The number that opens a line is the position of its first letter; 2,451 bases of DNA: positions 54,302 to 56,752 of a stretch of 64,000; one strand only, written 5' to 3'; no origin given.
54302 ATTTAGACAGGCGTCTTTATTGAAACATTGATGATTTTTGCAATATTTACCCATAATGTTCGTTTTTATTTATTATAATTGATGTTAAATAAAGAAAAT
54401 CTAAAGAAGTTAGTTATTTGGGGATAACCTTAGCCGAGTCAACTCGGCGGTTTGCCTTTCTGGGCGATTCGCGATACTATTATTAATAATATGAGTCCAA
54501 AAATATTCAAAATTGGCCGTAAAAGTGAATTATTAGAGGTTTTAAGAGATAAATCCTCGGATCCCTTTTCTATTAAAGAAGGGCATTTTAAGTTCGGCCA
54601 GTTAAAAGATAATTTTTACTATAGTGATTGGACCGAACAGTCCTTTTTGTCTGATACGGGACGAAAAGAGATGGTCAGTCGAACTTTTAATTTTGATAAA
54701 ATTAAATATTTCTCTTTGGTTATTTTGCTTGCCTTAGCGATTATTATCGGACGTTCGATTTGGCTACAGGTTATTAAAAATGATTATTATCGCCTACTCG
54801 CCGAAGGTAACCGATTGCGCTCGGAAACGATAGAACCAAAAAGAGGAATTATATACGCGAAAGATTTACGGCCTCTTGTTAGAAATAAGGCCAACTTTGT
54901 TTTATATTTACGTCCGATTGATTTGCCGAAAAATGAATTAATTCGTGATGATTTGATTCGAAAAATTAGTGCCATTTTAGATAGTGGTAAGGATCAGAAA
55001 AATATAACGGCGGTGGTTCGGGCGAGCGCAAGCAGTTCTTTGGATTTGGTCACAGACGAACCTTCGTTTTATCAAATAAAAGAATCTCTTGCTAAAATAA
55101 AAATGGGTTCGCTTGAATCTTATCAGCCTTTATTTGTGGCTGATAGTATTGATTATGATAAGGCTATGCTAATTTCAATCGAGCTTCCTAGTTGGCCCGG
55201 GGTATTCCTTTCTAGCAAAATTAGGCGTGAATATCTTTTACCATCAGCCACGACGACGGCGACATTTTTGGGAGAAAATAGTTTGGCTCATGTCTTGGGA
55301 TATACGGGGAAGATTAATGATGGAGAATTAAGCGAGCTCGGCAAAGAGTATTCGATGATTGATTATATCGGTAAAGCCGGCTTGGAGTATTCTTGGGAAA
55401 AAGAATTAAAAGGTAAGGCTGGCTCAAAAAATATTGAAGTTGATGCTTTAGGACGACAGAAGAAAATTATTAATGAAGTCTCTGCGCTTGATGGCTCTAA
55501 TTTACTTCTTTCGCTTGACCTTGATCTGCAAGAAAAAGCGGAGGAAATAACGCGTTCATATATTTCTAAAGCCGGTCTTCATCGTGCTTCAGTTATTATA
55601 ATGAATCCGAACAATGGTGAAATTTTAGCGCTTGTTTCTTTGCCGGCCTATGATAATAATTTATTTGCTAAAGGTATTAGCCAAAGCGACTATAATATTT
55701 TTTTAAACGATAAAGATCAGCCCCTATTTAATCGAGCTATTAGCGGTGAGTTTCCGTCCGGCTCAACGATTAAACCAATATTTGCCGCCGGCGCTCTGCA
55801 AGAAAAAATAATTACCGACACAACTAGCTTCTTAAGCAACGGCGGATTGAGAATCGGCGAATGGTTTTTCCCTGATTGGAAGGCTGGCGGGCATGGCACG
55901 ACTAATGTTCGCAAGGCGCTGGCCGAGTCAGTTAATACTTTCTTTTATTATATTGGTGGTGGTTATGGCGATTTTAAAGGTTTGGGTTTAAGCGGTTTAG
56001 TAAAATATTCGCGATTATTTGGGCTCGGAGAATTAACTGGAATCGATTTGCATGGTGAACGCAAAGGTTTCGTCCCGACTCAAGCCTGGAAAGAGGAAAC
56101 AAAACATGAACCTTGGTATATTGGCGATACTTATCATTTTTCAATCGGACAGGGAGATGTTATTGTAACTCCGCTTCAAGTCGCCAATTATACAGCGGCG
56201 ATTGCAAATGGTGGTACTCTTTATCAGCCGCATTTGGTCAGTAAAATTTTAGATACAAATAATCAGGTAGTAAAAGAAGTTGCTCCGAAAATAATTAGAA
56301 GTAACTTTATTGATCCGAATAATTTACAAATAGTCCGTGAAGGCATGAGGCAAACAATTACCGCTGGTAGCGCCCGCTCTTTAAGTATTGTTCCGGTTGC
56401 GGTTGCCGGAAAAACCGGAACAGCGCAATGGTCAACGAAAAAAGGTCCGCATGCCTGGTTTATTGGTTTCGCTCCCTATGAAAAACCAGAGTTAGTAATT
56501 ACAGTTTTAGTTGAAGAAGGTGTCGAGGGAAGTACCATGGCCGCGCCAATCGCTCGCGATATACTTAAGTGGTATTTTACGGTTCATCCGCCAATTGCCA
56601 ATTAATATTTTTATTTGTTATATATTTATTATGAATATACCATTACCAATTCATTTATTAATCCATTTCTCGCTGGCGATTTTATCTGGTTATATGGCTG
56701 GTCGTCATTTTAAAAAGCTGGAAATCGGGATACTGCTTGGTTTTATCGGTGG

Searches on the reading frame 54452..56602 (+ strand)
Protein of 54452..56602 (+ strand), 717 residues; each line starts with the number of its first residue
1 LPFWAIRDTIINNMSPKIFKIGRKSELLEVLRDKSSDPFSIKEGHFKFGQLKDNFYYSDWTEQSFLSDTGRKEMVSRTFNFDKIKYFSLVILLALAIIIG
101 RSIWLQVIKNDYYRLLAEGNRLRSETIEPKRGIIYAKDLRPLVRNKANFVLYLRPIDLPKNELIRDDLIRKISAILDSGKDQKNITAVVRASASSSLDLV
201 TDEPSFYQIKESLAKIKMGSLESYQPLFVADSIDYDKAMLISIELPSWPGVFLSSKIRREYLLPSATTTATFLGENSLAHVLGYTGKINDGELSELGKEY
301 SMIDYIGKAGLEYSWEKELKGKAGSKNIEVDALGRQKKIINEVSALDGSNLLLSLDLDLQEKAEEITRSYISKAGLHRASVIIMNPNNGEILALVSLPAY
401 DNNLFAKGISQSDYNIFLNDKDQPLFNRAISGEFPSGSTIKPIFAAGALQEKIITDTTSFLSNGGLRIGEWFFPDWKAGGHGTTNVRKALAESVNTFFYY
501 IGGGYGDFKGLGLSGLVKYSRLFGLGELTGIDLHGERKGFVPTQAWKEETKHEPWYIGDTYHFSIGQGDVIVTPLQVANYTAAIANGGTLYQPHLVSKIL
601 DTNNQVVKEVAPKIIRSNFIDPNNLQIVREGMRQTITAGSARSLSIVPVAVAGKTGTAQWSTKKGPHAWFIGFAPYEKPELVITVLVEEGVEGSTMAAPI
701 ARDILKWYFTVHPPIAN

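Call 75: search_protein_families(library=pfam, proteins=[window:54452-56602:+], max_evalue=0.00001)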
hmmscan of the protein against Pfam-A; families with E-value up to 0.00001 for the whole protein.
window:54452-56602:+ (717 aa): 2 families
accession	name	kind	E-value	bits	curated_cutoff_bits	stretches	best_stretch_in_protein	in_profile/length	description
PF00905.27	Transpeptidase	-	8.4e-63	212.8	22.1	1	380-706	2-299/299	Penicillin binding protein transpeptidase domain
PF03717.20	PBP_dimer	-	5.2e-29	102.4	24.4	1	127-337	2-176/180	Penicillin-binding Protein dimerisation domain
